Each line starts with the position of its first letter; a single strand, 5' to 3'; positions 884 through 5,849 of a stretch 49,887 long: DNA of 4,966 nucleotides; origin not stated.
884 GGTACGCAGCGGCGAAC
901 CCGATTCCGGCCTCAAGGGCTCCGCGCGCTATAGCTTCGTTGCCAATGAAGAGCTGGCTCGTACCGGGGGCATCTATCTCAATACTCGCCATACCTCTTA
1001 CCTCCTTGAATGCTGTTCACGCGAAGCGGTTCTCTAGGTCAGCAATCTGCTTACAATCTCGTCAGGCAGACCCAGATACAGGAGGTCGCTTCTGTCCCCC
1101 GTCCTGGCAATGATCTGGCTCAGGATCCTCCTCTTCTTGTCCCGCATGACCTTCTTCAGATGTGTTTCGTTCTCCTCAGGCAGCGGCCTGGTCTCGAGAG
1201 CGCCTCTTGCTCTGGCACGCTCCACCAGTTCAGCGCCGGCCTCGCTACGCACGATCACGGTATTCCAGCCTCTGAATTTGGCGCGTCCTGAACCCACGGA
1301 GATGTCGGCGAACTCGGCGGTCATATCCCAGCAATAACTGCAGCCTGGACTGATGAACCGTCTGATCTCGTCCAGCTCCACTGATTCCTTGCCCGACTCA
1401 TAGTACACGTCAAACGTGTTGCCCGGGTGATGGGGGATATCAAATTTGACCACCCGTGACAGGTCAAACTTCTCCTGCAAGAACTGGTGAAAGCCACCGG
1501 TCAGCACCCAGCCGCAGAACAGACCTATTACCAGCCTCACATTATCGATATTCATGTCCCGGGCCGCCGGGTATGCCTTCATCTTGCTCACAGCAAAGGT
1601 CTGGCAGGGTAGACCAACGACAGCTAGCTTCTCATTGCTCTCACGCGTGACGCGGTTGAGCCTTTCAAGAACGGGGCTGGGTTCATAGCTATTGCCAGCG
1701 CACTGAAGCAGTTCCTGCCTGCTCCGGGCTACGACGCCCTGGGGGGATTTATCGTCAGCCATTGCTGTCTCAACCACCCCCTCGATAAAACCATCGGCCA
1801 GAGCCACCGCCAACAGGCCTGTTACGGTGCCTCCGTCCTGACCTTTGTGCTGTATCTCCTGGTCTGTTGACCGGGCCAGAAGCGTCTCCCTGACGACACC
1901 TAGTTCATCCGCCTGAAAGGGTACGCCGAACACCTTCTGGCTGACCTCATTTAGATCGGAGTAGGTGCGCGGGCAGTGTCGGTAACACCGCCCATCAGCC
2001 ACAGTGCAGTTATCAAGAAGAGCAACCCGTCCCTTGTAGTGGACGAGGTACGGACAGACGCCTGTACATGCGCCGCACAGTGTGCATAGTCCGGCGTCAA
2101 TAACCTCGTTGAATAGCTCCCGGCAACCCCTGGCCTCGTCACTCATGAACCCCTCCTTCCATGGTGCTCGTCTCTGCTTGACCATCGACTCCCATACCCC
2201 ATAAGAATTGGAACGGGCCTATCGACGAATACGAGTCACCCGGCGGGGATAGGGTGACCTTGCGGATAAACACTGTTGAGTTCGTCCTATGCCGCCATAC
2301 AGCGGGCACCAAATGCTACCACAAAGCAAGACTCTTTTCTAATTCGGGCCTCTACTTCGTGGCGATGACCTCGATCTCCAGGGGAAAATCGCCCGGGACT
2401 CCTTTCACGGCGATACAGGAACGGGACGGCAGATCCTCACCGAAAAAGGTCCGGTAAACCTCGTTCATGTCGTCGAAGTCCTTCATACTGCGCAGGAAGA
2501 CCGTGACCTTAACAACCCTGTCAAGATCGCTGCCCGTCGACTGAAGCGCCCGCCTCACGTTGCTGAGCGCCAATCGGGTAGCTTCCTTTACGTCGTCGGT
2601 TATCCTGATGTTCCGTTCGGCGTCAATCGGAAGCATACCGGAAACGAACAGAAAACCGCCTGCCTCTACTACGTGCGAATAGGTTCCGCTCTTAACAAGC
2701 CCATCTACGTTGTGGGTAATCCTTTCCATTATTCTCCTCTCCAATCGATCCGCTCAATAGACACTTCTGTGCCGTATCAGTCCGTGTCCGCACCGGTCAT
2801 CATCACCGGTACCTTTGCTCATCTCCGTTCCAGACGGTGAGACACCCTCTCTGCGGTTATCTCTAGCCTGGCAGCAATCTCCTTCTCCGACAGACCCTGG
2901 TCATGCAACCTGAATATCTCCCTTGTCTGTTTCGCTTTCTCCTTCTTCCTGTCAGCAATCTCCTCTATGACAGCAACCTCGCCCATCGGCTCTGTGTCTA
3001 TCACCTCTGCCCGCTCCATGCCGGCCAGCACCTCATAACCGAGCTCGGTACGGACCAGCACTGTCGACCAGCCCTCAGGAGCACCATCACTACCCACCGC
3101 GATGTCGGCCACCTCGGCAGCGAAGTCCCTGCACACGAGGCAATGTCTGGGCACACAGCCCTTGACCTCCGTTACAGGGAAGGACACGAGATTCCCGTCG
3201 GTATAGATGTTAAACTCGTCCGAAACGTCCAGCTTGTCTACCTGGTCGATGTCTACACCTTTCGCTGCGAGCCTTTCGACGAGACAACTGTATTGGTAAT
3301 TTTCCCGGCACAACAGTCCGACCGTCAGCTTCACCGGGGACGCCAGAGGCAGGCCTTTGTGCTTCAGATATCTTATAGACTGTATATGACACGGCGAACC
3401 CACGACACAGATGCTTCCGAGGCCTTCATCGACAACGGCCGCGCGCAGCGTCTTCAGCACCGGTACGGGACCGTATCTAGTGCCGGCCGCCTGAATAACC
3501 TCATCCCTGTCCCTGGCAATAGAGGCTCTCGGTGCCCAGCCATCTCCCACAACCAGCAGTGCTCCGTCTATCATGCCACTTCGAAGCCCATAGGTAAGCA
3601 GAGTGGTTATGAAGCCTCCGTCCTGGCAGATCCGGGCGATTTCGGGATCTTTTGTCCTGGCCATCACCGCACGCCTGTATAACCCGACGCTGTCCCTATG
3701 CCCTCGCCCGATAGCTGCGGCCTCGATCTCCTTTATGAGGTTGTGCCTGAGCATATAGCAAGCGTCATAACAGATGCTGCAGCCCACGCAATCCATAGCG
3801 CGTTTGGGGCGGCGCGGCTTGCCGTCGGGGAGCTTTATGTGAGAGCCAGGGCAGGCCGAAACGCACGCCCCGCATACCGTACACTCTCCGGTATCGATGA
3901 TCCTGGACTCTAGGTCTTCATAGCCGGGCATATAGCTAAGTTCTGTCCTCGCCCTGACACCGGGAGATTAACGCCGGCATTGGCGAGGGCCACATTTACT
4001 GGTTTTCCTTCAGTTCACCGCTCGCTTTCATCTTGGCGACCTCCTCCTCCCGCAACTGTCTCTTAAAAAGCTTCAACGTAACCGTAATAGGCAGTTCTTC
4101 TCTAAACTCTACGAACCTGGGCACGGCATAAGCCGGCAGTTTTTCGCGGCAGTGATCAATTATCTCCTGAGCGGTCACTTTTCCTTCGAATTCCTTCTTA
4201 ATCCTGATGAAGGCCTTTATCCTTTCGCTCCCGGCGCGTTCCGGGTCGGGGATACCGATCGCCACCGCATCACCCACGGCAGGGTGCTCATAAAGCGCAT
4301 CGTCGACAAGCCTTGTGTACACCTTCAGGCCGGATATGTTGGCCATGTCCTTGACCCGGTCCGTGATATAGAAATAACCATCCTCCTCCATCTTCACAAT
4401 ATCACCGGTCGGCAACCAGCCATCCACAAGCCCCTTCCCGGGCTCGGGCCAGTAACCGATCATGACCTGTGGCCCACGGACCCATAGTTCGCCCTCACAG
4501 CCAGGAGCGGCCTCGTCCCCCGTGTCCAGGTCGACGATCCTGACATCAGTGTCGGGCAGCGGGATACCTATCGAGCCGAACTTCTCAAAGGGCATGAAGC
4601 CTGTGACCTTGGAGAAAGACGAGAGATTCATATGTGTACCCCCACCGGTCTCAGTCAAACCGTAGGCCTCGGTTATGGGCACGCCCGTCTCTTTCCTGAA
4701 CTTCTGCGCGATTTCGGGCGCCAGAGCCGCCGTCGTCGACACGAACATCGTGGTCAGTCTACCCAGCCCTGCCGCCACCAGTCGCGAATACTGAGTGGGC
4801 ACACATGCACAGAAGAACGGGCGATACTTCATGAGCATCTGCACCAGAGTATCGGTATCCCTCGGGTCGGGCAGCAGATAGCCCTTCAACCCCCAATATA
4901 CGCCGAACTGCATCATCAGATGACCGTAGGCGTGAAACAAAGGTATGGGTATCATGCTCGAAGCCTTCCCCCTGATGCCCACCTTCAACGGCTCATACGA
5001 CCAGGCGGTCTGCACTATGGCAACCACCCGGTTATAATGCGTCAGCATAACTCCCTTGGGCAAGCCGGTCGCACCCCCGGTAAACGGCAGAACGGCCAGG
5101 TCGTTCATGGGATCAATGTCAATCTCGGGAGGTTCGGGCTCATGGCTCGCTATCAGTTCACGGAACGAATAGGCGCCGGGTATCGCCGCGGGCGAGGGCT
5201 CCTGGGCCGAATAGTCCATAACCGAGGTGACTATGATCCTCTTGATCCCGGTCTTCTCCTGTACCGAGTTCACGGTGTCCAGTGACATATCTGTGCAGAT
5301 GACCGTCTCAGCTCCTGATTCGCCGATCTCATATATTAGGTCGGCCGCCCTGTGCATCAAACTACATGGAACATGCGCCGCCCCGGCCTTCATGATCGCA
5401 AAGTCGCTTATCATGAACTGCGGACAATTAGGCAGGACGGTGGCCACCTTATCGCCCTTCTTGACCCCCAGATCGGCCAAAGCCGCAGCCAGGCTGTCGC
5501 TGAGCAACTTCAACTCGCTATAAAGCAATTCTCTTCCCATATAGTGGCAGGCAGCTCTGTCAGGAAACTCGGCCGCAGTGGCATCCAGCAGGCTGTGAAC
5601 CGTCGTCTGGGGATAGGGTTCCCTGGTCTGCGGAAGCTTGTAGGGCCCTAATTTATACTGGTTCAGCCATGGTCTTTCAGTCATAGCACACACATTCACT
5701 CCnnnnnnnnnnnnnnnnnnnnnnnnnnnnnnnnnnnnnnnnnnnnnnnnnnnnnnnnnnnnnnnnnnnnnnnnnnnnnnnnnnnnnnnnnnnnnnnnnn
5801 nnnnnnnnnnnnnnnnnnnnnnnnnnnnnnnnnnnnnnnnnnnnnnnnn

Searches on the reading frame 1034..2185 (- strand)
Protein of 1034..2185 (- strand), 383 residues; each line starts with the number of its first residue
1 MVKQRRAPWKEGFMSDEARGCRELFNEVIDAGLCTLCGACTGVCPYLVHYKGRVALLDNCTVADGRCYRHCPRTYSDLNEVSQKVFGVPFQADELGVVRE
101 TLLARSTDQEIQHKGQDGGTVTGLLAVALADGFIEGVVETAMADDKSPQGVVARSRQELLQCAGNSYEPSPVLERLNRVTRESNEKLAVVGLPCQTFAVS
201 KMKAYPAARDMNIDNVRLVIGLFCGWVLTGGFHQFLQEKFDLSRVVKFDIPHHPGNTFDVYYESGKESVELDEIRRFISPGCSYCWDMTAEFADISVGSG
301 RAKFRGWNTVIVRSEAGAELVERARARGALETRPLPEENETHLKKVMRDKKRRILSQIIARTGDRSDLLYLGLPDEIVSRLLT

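Call 20: search_protein_families(library=pfam, proteins=[window:1034-2185:-], max_evalue=0.001)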
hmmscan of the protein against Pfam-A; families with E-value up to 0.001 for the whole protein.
window:1034-2185:- (383 aa): 7 families
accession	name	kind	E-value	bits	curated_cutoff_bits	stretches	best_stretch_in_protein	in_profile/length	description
PF04432.18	FrhB_FdhB_C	-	1.2e-34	119.9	23.3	1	185-337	2-149/150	Coenzyme F420 hydrogenase/dehydrogenase, beta subunit C terminus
PF04422.18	FrhB_FdhB_N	-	3.6e-19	69.1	22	1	102-176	2-77/78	Coenzyme F420 hydrogenase/dehydrogenase, beta subunit N-term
PF12837.12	Fer4_6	-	1.3e-05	25.3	25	1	28-47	3-22/24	4Fe-4S binding domain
PF13237.11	Fer4_10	-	1.8e-05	25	25.5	1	28-72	3-53/53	4Fe-4S dicluster domain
PF00037.32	Fer4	-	0.0001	22.4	21.1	1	28-46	2-20/24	4Fe-4S binding domain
PF12797.12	Fer4_2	-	0.0002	21.5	24.5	1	28-46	4-22/22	4Fe-4S binding domain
PF12838.12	Fer4_7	-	0.00056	20.8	27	0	23-46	30-50/52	4Fe-4S dicluster domain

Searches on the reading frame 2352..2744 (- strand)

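Call 20: search_protein_families(library=pfam, proteins=[window:2352-2744:-], max_evalue=0.001)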
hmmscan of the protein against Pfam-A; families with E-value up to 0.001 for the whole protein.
window:2352-2744:- (130 aa): 1 family
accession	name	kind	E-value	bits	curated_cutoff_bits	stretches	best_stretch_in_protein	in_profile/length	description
PF01042.26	Ribonuc_L-PSP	-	1.7e-32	112.4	27.3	1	19-129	8-120/121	Endoribonuclease L-PSP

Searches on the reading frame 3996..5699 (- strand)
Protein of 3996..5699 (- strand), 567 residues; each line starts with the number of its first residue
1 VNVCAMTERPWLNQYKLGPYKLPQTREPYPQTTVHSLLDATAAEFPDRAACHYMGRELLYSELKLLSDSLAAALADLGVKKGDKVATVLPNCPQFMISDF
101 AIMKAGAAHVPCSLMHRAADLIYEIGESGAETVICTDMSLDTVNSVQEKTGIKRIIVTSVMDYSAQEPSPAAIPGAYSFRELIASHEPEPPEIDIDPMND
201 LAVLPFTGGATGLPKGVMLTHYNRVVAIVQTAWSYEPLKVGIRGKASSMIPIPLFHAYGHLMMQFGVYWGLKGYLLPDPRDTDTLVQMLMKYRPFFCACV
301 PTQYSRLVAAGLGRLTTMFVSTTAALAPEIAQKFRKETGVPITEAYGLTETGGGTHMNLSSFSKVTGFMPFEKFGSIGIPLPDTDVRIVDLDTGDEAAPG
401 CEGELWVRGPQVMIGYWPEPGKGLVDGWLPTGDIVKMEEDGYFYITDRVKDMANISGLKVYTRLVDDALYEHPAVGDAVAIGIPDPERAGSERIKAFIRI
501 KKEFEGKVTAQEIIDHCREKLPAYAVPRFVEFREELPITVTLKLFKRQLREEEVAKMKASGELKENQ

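Call 20: search_protein_families(library=pfam, proteins=[window:3996-5699:-], max_evalue=0.001)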
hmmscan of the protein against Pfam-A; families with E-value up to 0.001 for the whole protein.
window:3996-5699:- (567 aa): 2 families
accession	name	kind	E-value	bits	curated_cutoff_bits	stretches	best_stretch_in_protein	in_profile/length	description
PF00501.34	AMP-binding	-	4.6e-81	273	29.9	1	39-417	2-384/384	AMP-binding enzyme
PF13193.12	AMP-binding_C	-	2e-16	61.1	24.5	1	465-541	2-74/76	AMP-binding enzyme C-terminal domain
